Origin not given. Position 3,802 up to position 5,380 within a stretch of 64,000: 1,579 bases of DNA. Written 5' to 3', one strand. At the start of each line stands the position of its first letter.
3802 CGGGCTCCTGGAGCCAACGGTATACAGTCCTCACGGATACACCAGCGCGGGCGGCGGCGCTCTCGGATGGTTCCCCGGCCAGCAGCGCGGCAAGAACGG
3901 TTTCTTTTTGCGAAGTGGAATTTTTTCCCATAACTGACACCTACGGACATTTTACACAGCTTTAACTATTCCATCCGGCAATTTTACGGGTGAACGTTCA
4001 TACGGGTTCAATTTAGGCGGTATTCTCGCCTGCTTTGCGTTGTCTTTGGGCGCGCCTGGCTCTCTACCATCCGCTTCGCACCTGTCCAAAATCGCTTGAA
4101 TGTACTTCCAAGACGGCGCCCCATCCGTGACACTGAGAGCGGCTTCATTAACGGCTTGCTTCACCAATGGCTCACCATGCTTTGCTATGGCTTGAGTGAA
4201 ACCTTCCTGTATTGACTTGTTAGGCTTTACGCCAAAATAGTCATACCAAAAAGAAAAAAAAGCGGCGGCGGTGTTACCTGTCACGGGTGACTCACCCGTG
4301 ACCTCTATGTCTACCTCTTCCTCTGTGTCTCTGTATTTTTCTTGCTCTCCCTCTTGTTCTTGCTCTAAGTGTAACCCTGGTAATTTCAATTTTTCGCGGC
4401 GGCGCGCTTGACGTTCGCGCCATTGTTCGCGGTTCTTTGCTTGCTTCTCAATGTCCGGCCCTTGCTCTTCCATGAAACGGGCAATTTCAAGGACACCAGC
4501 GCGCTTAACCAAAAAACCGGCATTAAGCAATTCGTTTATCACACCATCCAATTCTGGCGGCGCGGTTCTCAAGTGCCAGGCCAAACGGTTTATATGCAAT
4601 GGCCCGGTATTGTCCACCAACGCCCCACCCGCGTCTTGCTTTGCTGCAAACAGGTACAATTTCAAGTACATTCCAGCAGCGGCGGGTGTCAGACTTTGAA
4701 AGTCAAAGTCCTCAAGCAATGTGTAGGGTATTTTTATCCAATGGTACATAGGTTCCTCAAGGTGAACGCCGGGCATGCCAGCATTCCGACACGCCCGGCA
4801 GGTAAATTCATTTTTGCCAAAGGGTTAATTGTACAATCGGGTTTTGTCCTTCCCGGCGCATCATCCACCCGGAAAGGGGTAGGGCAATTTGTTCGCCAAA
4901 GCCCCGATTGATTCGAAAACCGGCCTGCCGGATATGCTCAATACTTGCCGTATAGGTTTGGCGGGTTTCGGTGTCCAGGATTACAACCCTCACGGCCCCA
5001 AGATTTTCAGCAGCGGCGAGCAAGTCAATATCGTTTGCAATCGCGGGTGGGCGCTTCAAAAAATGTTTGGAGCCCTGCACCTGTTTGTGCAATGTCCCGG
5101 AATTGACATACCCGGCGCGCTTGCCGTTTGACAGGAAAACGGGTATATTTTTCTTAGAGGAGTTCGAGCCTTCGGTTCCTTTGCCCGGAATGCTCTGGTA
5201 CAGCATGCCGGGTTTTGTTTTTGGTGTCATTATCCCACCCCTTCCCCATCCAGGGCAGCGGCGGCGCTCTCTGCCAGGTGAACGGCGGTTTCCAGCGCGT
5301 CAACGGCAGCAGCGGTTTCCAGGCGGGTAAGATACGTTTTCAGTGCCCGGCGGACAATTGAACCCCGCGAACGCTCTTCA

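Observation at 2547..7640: Minimal (5,021-bp period) integrase element flanked by two complete identical tRNA(CAT) genes; the tRNA promoter and terminator are split between the copies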

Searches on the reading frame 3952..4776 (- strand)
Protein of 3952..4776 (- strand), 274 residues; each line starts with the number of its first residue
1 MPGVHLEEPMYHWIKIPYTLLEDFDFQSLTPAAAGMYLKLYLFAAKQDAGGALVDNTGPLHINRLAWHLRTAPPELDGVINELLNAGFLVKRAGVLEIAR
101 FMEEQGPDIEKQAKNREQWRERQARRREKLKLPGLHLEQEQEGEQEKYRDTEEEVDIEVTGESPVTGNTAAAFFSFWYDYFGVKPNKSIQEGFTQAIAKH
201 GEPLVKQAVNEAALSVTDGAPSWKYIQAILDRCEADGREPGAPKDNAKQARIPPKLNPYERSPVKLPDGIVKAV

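Call 7: search_protein_families(library=pfam, proteins=[window:3952-4776:-], max_evalue=0.1)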
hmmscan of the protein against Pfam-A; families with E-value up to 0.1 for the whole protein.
window:3952-4776:- (274 aa): 2 families
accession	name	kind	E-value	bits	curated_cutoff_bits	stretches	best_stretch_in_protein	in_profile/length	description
PF09681.16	Phage_rep_org_N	-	0.039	14.4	23.3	1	13-128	1-121/121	N-terminal phage replisome organiser (Phage_rep_org_N)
PF22626.3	LysX_preATP_grasp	-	0.066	13.8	27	0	195-238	17-60/84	LysX preATP-grasp domain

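Call 8: search_protein_families(library=phrogs, proteins=[window:3952-4776:-], max_evalue=0.1)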
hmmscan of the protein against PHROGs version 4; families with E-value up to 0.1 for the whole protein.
window:3952-4776:- (274 aa): 8 families
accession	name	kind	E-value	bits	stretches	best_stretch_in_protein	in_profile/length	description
phrog_186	-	DNA, RNA and nucleotide metabolism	5.5e-15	56.8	1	10-236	19-233/308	DnaD-like helicase loader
phrog_9474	-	DNA, RNA and nucleotide metabolism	0.0006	20.4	1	79-152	71-153/288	replication initiation protein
phrog_1163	-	unknown function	0.0019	18.9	1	13-188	6-189/273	-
phrog_5968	-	DNA, RNA and nucleotide metabolism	0.0021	18.4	1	11-168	10-176/273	replisome organizer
phrog_6493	-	DNA, RNA and nucleotide metabolism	0.0052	17.1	1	138-237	127-214/261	DnaD-like helicase loader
phrog_4880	-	DNA, RNA and nucleotide metabolism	0.0093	16.4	1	11-158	4-161/304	replisome organizer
phrog_26426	-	DNA, RNA and nucleotide metabolism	0.033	14.6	1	11-126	19-124/272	replication protein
phrog_4016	-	DNA, RNA and nucleotide metabolism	0.1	13.5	0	204-237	66-96/159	replication initiation protein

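Call 19: find_homologous_proteins(query=window:3952-4776:-)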
Query window:3952-4776:- (274 aa): 1 proteins with E <= 0.001 among 1327 candidates.
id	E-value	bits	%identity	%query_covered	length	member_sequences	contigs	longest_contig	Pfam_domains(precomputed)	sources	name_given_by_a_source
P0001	2.1e-176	603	100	97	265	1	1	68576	-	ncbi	-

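Call 20: find_encoding_contigs(protein=P0001, flank=10000, max_places=10)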
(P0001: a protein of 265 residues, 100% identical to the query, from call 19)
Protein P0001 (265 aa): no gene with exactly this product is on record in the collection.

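Call 22: find_encoding_contigs(protein=P0002, flank=10000, max_places=10)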
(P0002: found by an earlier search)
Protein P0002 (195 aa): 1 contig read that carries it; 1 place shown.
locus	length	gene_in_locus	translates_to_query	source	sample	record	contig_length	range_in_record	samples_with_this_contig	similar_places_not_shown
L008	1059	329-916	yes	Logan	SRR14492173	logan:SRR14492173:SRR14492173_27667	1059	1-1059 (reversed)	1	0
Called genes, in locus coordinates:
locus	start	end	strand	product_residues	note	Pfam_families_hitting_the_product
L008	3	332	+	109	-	?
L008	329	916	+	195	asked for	-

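Call 34: search_protein_representatives(protein=window:3952-4776:-)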
Query: 274 residues. Proteins with E-value up to 0.001 (for the whole library): 441; up to 1e-10: 119; up to 1e-30: 1. The best 150 are listed.
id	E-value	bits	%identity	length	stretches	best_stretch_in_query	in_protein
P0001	6.8e-177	603.0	100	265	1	10-274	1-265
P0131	1.1e-28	116.9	40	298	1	9-175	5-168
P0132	3.9e-28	115.1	44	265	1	8-168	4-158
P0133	2.1e-26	109.4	45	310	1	8-161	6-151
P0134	8.7e-26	107.4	44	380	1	9-167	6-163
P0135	9.0e-26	107.3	46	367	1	29-174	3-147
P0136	3.1e-25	105.6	37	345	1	7-198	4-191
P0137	4.7e-23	98.4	39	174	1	9-168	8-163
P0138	8.6e-23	97.6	42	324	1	9-169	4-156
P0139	1.8e-22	96.5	38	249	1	8-168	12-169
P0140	3.2e-22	95.7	33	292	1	9-262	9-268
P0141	1.6e-21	93.4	42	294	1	9-166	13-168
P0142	1.1e-20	90.6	35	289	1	8-163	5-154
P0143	1.7e-20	90.0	41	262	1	10-153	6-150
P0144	2.2e-20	89.6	37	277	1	9-161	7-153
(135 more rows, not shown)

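Call 39: find_related_loci(query=A2, collection=viral_contigs, flank=10000)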
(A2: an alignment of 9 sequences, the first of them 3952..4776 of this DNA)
Query A2 (274 aa) in viral_contigs; peptide patterns used: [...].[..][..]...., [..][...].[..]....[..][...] (x = any residue, [..] = any of these).
6 stretches matched a pattern, but none encodes a relative of the query by tblastn (E <= 1e-3).

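Call 40: find_related_loci(query=A2, collection=metagenome_contigs, flank=10000)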
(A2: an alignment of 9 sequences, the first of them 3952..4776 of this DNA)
Query A2 (274 aa) in metagenome_contigs; peptide patterns used: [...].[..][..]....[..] (x = any residue, [..] = any of these).
28 stretches matched a pattern; 7 encode a relative of the query (tblastn E <= 1e-3); 7 distinct loci.
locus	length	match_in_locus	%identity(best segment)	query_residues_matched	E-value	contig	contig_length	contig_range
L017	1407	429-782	45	9-129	5e-30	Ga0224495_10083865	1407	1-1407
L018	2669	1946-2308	46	7-131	2e-28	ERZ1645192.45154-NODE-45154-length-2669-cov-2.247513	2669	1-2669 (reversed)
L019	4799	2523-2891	41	7-132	5e-28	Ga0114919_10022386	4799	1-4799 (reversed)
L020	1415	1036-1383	39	11-129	5e-23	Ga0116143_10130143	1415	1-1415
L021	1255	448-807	40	11-129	1e-22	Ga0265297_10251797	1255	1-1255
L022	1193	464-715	33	9-89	2e-13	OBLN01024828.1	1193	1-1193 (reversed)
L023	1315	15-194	38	80-142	4e-8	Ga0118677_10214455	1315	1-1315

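Call 43: search_protein_families(library=pfam, proteins=[L019:182-1084:+, L019:1286-1843:-, L019:2335-2520:+, L019:2517-3587:+, L019:3618-3986:+, L019:4228-4539:+, L019:4544-4789:+], max_evalue=0.01)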
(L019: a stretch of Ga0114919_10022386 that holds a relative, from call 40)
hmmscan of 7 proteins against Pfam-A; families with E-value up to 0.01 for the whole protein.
L019:182-1084:+ (300 aa): 1 family
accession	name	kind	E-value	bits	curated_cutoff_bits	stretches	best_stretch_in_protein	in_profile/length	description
PF00589.27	Phage_integrase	-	1.3e-33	116.6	27.1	1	119-282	3-170/172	Phage integrase family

L019:1286-1843:- (185 aa): 1 family
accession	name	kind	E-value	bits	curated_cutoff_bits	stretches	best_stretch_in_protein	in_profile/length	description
PF01873.23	eIF-5_eIF-2B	-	0.009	16.4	27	0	56-94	21-59/117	Domain found in IF2B/IF5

L019:2335-2520:+ (61 aa): 1 family
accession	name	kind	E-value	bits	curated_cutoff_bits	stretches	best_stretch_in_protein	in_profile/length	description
PF21983.2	NikA-like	-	0.0054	17.3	27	1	2-32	2-32/72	Mobilization protein NikA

L019:2517-3587:+ (356 aa): 0 families

L019:3618-3986:+ (122 aa): 3 families
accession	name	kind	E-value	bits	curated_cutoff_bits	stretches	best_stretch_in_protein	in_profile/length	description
PF13022.12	HTH_Tnp_1_2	-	4.1e-05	24.1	27.9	1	2-46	5-53/122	Helix-turn-helix of insertion element transposase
PF13384.12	HTH_23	-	9.4e-05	22.5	24.6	1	7-42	5-40/50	Homeodomain-like domain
PF13542.12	HTH_Tnp_ISL3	-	0.0074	16.2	27.4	0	13-42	21-49/51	Helix-turn-helix domain of transposase family ISL3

L019:4228-4539:+ (103 aa): 0 families

L019:4544-4789:+ (81 aa): 0 families

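Call 50: search_dna_similar(query=window:3952-4776:-, collection=phages, mode=protein, max_evalue=0.001)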
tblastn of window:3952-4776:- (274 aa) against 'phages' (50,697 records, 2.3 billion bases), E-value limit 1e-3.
No match.

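Call 51: search_dna_similar(query=window:3952-4776:-, collection=plasmids, mode=protein, max_evalue=0.001)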
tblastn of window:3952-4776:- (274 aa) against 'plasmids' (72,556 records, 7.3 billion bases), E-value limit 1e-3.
No match.

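Call 69: find_encoding_contigs(protein=P0132, flank=10000, max_places=5)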
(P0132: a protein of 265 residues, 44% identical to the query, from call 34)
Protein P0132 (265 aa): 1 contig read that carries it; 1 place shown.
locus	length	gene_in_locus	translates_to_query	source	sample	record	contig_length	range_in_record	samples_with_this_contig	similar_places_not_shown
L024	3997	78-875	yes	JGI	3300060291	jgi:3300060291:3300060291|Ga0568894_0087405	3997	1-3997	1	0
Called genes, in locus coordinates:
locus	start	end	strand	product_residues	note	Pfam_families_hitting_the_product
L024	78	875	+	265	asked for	PF09681:Phage_rep_org_N (faint)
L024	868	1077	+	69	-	-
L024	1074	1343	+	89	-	-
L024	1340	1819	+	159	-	-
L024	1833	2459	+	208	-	-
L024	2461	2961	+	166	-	-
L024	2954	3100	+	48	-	-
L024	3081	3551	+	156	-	-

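Call 70: list_cluster_members(proteins=[P0131, P0133, P0134, P0135, P0137, P0138, P0139, P0140, P0141, P0142])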
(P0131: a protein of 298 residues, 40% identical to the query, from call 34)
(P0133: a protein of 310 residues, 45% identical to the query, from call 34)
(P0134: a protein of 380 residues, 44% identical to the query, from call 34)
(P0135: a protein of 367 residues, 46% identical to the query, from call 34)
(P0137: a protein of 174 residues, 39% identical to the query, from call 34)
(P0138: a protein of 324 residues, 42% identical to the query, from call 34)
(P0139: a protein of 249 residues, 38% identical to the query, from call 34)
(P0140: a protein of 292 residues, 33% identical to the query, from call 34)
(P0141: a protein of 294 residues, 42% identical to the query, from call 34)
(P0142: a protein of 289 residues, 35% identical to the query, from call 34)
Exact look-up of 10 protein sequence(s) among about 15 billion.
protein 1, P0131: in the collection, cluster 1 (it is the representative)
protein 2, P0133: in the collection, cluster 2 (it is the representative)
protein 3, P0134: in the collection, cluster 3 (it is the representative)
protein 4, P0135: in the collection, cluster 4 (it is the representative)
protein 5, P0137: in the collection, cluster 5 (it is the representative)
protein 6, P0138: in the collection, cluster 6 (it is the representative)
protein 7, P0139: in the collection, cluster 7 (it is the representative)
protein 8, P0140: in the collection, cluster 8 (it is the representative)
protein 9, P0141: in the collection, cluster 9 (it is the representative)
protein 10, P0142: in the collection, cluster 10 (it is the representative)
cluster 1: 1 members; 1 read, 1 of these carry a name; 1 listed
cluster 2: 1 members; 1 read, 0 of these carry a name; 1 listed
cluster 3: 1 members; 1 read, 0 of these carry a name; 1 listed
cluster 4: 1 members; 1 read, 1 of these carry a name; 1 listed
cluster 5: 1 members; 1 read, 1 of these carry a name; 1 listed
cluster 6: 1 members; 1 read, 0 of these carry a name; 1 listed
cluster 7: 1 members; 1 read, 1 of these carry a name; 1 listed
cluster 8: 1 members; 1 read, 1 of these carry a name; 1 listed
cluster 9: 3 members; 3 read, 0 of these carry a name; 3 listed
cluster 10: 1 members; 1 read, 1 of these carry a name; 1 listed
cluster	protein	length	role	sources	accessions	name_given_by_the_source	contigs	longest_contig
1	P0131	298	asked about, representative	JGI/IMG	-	hypothetical protein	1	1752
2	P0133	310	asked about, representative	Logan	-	-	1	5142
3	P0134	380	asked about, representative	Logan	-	-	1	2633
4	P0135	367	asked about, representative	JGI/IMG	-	hypothetical protein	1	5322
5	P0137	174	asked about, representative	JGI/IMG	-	hypothetical protein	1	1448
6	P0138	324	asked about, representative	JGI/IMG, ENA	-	-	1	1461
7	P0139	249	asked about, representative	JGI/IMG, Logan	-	hypothetical protein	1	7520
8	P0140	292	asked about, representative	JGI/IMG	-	DnaD/phage-associated family protein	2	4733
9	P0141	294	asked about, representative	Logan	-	-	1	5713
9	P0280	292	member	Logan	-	-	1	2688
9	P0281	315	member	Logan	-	-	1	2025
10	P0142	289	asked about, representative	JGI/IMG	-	hypothetical protein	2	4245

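Call 71: find_encoding_contigs(protein=P0139, flank=10000, max_places=3)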
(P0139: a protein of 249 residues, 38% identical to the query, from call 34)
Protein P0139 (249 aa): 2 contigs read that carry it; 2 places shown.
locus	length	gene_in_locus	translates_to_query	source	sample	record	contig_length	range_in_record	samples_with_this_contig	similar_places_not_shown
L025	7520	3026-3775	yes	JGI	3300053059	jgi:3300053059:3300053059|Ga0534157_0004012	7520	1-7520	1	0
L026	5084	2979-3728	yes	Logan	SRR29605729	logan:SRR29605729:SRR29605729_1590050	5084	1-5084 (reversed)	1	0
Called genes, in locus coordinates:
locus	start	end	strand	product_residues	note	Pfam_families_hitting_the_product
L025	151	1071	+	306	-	PF02899:Phage_int_SAM_1, PF00589:Phage_integrase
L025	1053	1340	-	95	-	-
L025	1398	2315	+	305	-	-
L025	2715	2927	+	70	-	-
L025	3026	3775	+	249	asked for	PF09681:Phage_rep_org_N (weak)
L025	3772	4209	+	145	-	-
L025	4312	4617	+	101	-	-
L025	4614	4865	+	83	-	-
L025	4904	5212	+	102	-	-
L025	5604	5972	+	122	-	PF19067:DUF5763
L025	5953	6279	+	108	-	-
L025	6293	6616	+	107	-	-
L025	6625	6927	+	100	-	-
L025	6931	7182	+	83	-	-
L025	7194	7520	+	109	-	?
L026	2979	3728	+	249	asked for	PF09681:Phage_rep_org_N (weak)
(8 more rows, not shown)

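Call 72: find_encoding_contigs(protein=P0141, flank=10000, max_places=3)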
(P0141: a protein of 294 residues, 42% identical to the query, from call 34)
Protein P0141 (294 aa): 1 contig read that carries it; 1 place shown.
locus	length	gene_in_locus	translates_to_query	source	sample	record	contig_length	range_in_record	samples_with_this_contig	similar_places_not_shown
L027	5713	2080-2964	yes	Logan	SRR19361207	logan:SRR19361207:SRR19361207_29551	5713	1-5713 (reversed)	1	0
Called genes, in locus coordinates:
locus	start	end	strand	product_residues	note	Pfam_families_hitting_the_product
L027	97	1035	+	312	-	PF00589:Phage_integrase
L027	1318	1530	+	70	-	-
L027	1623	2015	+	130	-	-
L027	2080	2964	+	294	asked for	-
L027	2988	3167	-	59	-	-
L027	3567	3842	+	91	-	-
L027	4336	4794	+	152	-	-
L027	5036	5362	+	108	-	-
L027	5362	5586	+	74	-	-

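Call 75: search_protein_families(library=phrogs, proteins=[L025:1398-2315:+, L025:2715-2927:+, L025:3772-4209:+, L025:4312-4617:+, L025:4904-5212:+, L025:5604-5972:+, L025:5953-6279:+, L025:6293-6616:+, L025:6625-6927:+, L025:7194-7520:+], max_evalue=0.01)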
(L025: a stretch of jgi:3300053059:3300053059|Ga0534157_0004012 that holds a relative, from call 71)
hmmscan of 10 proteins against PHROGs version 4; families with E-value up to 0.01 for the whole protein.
L025:1398-2315:+ (305 aa): 0 families

L025:2715-2927:+ (70 aa): 0 families

L025:3772-4209:+ (145 aa): 8 families
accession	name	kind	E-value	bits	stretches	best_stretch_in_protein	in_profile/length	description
phrog_119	-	DNA, RNA and nucleotide metabolism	3.1e-07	30.5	1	73-143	177-257/443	HNH endonuclease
phrog_8060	-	unknown function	3e-06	28.2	1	76-145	15-84/213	-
phrog_8048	-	DNA, RNA and nucleotide metabolism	6.5e-06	26.5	1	99-141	177-226/273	HNH endonuclease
phrog_8446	-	DNA, RNA and nucleotide metabolism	1.5e-05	25.7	1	100-141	142-196/211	HNH endonuclease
phrog_144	-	DNA, RNA and nucleotide metabolism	2.4e-05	25.1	1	76-142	61-134/175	HNH endonuclease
phrog_1271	-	DNA, RNA and nucleotide metabolism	2.6e-05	24.8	1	87-144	257-319/361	HNH endonuclease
phrog_1588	-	unknown function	0.0022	18.8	1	84-141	22-83/132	-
phrog_2255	-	DNA, RNA and nucleotide metabolism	0.0038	17.7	0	67-143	90-171/211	HNH endonuclease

L025:4312-4617:+ (101 aa): 0 families

L025:4904-5212:+ (102 aa): 0 families

L025:5604-5972:+ (122 aa): 0 families

L025:5953-6279:+ (108 aa): 0 families

L025:6293-6616:+ (107 aa): 0 families

L025:6625-6927:+ (100 aa): 0 families

L025:7194-7520:+ (109 aa): 0 families

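Call 76: search_protein_families(library=phrogs, proteins=[L024:1340-1819:+, L024:1833-2459:+, L024:2461-2961:+, L024:3081-3551:+, L027:1318-1530:+, L027:1623-2015:+, L027:3567-3842:+, L027:4336-4794:+, L027:5036-5362:+, L027:5362-5586:+], max_evalue=0.01)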
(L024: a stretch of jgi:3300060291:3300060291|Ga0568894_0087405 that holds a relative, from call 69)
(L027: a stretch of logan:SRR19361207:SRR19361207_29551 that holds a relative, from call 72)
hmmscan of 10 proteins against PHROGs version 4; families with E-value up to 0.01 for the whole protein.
L024:1340-1819:+ (159 aa): 0 families

L024:1833-2459:+ (208 aa): 0 families

L024:2461-2961:+ (166 aa): 0 families

L024:3081-3551:+ (156 aa): 0 families

L027:1318-1530:+ (70 aa): 0 families

L027:1623-2015:+ (130 aa): 1 family
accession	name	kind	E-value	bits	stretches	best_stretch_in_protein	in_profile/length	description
phrog_4047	-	unknown function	0.0037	18.9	1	61-103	9-50/101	-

L027:3567-3842:+ (91 aa): 0 families

L027:4336-4794:+ (152 aa): 0 families

L027:5036-5362:+ (108 aa): 0 families

L027:5362-5586:+ (74 aa): 0 families

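Call 83: search_protein_families(library=ncbifam, proteins=[window:3952-4776:-], max_evalue=0.1)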
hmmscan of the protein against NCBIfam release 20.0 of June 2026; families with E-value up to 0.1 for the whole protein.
window:3952-4776:- (274 aa): 2 families
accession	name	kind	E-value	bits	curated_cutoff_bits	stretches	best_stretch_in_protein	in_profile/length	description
TIGR01446.1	DnaD_dom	domain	0.002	18.3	24.95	1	174-232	2-59/73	DnaD domain protein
NF008044.0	PRK10776.1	equivalog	0.046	13.6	148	0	120-165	23-68/130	8-oxo-dGTP diphosphatase MutT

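Call 84: search_protein_families(library=padloc, proteins=[window:3952-4776:-], max_evalue=0.1)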
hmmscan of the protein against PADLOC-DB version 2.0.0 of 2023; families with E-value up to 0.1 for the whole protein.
window:3952-4776:- (274 aa): 1 family
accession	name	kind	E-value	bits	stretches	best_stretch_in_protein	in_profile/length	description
PDLC00785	Cyclase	-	0.011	13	1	94-139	179-224/443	oligonucleotide-cyclase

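Call 106: find_related_loci(query=A6, collection=viral_contigs, flank=10000)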
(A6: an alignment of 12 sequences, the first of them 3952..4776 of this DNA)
Query A6 (274 aa) in viral_contigs; peptide patterns used: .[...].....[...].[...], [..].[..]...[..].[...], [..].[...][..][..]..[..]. (x = any residue, [..] = any of these).
79 stretches matched a pattern, but none encodes a relative of the query by tblastn (E <= 1e-3).

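Call 113: search_protein_families(library=pfam, proteins=[L019:4228-4539:+, L019:1286-1843:-], max_evalue=0.01)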
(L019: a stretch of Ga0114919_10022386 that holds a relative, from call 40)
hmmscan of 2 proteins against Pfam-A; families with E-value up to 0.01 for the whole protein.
L019:4228-4539:+ (103 aa): 0 families

L019:1286-1843:- (185 aa): 1 family
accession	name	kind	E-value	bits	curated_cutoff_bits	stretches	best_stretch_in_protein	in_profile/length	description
PF01873.23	eIF-5_eIF-2B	-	0.009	16.4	27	0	56-94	21-59/117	Domain found in IF2B/IF5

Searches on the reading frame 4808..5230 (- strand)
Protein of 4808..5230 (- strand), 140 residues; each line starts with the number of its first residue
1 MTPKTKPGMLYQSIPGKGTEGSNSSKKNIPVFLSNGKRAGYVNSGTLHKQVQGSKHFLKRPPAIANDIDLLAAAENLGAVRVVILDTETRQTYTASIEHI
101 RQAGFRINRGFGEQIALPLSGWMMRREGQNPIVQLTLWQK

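Call 7: search_protein_families(library=pfam, proteins=[window:4808-5230:-], max_evalue=0.1)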
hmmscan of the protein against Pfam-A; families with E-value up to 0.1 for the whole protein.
window:4808-5230:- (140 aa): 0 families

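Call 8: search_protein_families(library=phrogs, proteins=[window:4808-5230:-], max_evalue=0.1)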
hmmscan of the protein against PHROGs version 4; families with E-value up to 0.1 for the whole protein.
window:4808-5230:- (140 aa): 0 families

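Call 79: find_related_loci(query=A4, collection=viral_contigs, flank=10000)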
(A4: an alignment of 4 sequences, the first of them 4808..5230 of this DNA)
Query A4 (140 aa) in viral_contigs; peptide patterns used: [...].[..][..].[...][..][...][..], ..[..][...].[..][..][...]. (x = any residue, [..] = any of these).
111 stretches matched a pattern, but none encodes a relative of the query by tblastn (E <= 1e-3).

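Call 83: search_protein_families(library=ncbifam, proteins=[window:4808-5230:-], max_evalue=0.1)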
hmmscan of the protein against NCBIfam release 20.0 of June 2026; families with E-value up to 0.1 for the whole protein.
window:4808-5230:- (140 aa): 0 families

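Call 84: search_protein_families(library=padloc, proteins=[window:4808-5230:-], max_evalue=0.1)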
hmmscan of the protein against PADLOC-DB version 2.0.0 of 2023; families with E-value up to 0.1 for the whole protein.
window:4808-5230:- (140 aa): 1 family
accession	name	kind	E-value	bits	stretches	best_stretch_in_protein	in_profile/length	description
PDLC02559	PglZ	-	0.057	9.6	1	25-96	780-850/860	PglZ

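Call 89: predict_structure(protein=window:4808-5230:-)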
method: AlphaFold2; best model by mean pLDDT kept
length: 140 residues; sequences in the alignment: 1
mean_pLDDT: 38.0   pTM: 0.27
mean pLDDT of the five models: 38.0, 35.7, 34.0, 33.2, 31.8
residues with pLDDT >= 90: 0; 70-90: 0; 50-70: 11; < 50: 129
segments of 3 or more residues with pLDDT < 50: 1-70, 73-75, 77-81, 83-93, 102-140
pLDDT, mean of each block of 10 residues (from residue 1): 35 35 39 37 39 31 39 47 46 50 40 32 32 31
secondary structure, 60 per line:
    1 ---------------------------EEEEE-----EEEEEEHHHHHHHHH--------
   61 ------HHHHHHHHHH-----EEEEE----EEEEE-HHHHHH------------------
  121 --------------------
elements in order: E28-32 E38-43 H44-52 H67-76 E82-86 E91-95 H97-102
